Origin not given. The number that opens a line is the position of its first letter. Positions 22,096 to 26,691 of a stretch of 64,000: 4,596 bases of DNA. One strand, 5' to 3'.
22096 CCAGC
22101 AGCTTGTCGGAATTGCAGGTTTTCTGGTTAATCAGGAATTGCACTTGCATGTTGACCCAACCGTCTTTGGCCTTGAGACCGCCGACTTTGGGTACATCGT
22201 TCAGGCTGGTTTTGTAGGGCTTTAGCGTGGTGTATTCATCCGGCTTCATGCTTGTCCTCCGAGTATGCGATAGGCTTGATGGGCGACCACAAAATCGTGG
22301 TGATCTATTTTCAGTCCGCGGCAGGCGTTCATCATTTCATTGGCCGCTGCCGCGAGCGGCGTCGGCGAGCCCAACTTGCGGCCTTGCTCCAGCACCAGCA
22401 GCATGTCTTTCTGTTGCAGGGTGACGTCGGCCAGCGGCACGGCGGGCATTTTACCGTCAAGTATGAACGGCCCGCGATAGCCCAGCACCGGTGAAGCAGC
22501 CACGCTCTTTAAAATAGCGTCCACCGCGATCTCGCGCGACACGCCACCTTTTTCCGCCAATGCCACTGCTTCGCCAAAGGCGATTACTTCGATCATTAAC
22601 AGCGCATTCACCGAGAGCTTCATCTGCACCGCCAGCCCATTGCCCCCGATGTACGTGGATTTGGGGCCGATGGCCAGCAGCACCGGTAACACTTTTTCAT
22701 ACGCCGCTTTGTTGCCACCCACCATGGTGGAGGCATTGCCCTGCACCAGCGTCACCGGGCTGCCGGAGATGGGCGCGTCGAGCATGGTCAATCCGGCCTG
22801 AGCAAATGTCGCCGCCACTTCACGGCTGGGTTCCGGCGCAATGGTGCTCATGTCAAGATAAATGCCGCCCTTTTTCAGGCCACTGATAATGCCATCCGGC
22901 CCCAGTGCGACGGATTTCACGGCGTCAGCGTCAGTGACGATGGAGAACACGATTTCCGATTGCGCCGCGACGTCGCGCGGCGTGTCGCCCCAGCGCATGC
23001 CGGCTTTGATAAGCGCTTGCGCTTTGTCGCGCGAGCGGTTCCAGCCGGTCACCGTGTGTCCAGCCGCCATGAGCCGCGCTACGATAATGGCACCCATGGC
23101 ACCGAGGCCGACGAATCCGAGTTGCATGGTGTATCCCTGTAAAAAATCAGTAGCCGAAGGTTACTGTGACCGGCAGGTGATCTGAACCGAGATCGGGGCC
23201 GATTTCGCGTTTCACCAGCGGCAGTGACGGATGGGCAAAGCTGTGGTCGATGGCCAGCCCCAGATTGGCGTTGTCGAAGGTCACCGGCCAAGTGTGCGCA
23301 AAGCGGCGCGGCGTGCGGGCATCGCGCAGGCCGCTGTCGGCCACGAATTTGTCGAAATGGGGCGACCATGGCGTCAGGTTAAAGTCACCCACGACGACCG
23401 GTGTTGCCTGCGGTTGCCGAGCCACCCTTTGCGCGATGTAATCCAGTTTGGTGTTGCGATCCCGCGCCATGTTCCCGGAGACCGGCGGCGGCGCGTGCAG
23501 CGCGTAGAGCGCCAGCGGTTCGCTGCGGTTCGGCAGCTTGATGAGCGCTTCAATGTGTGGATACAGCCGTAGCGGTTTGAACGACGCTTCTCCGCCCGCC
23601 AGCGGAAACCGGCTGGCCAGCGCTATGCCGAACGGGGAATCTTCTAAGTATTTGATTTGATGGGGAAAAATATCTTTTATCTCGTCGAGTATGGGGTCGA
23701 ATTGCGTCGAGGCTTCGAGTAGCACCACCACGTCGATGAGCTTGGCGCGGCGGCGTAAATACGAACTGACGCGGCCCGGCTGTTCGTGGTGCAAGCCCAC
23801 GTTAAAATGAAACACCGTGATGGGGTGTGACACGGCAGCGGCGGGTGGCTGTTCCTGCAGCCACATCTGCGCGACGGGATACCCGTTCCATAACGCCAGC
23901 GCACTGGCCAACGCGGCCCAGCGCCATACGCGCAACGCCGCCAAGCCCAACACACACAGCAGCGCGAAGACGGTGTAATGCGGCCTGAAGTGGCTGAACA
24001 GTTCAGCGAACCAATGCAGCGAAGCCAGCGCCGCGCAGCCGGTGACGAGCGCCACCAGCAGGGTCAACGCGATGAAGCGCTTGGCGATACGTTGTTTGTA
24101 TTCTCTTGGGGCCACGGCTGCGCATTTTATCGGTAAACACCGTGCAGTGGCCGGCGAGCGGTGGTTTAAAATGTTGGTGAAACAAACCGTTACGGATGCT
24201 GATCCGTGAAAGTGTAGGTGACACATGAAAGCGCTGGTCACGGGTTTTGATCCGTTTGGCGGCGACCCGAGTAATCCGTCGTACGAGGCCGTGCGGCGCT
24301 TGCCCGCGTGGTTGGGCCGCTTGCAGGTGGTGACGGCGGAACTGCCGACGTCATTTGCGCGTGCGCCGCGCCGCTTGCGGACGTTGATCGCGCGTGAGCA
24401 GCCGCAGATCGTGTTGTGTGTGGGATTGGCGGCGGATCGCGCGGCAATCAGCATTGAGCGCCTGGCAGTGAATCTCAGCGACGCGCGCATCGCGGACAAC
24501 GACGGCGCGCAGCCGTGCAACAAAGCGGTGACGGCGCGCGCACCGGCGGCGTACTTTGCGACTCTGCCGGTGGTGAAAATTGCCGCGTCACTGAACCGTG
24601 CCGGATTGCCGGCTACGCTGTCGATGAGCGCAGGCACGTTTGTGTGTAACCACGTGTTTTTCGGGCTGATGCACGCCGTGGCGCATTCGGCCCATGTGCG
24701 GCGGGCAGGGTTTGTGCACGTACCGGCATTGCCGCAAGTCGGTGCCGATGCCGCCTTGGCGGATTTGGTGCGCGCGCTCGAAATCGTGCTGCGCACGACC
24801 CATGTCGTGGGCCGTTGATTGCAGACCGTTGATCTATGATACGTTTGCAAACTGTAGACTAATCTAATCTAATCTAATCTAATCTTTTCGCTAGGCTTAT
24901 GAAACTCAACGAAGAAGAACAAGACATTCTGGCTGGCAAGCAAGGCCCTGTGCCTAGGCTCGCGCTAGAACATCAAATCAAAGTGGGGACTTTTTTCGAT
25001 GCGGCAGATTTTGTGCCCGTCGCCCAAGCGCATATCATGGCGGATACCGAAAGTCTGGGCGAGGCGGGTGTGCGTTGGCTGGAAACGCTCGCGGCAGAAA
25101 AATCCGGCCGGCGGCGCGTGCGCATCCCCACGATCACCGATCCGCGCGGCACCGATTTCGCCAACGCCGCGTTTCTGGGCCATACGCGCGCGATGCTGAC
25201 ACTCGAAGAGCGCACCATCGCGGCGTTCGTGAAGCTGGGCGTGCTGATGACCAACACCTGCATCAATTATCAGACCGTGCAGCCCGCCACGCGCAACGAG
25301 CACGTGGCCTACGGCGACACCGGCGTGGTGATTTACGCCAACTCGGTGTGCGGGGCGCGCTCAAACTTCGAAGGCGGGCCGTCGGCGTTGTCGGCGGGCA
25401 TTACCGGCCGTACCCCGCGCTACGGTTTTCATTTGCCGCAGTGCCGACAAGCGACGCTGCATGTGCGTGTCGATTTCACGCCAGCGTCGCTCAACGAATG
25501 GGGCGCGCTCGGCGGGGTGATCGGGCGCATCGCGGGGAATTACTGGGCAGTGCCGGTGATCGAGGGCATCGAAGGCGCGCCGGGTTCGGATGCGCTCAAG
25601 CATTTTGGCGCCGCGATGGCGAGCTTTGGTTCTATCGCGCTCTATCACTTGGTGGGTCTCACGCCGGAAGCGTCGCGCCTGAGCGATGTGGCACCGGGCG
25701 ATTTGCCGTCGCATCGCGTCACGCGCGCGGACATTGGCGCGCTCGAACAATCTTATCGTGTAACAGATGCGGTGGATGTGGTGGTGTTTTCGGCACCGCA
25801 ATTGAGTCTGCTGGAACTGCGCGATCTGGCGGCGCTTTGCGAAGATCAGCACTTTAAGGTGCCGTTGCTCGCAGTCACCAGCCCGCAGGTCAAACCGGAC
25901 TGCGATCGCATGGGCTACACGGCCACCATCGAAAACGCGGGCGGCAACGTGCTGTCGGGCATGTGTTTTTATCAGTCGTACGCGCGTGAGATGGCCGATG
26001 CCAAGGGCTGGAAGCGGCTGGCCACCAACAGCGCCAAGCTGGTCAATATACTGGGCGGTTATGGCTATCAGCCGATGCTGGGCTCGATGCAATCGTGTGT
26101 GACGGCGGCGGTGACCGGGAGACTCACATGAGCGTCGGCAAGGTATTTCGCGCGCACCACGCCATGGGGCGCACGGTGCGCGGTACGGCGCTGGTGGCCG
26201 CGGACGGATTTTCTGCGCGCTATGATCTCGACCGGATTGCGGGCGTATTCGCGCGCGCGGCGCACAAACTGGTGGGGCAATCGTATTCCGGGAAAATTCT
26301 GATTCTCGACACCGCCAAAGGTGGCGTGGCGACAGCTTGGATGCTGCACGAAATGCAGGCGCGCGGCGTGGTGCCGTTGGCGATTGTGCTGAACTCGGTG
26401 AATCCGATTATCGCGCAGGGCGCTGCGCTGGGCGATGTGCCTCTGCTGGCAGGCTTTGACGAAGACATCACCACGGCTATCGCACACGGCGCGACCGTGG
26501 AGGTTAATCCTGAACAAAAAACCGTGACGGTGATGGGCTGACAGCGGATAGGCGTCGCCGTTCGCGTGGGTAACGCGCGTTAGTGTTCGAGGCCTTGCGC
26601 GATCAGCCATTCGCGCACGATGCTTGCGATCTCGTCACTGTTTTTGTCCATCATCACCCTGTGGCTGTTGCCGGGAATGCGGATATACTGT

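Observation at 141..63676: A ~20-bp AT-rich word with a perfect IHF-consensus core is scattered over the whole window, mostly exactly on gene boundaries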

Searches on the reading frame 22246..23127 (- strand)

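Call 8: search_protein_families(library=pfam, proteins=[window:22246-23127:-])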
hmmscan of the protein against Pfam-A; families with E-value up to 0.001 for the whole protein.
window:22246-23127:- (293 aa): 5 families
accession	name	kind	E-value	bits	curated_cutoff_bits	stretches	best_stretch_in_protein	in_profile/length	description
PF03446.21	NAD_binding_2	-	2.4e-44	151.6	21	1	2-161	1-161/161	NAD binding domain of 6-phosphogluconate dehydrogenase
PF14833.11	NAD_binding_11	-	1e-17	65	30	1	167-279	4-115/122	NAD-binding of NADP-dependent 3-hydroxyisobutyrate dehydrogenase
PF02558.23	ApbA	-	2.8e-07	30.7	22.2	1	5-62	3-59/150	Ketopantoate reductase PanE/ApbA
PF03807.23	F420_oxidored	-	4.5e-07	30.8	21.6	1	3-68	2-71/94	NADP oxidoreductase coenzyme F420-dependent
PF02826.25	2-Hacid_dh_C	-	3.6e-05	23.7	25.1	1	2-66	38-101/178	D-isomer specific 2-hydroxyacid dehydrogenase, NAD binding domain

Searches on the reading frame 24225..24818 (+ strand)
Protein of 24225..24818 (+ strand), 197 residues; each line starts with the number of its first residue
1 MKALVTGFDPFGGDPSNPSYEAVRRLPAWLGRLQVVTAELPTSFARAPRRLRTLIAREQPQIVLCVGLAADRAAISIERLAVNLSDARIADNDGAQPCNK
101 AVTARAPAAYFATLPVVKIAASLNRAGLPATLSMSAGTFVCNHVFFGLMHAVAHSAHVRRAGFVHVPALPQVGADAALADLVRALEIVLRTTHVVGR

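Call 28: search_protein_families(library=pfam, max_evalue=0.00001, proteins=[window:24225-24818:+])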
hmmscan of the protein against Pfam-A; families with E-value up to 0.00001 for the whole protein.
window:24225-24818:+ (197 aa): 1 family
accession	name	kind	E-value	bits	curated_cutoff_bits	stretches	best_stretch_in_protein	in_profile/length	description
PF01470.22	Peptidase_C15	-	7.6e-59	199.6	22.7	1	1-176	1-177/204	Pyroglutamyl peptidase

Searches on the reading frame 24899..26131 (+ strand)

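Call 8: search_protein_families(library=pfam, proteins=[window:24899-26131:+])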
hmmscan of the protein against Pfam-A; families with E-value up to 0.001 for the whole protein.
window:24899-26131:+ (410 aa): 1 family
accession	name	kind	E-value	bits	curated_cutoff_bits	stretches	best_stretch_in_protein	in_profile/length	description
PF04412.18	AcnX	-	1.8e-109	366.5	31.5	1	1-401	1-399/400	Aconitase X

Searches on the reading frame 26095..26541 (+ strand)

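Call 8: search_protein_families(library=pfam, proteins=[window:26095-26541:+])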
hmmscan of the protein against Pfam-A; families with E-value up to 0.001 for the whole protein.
window:26095-26541:+ (148 aa): 1 family
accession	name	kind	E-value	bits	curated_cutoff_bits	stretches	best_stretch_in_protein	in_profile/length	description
PF01989.23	AcnX_swivel_put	-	1.2e-23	83.1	27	1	39-118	1-80/80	Aconitase X swivel domain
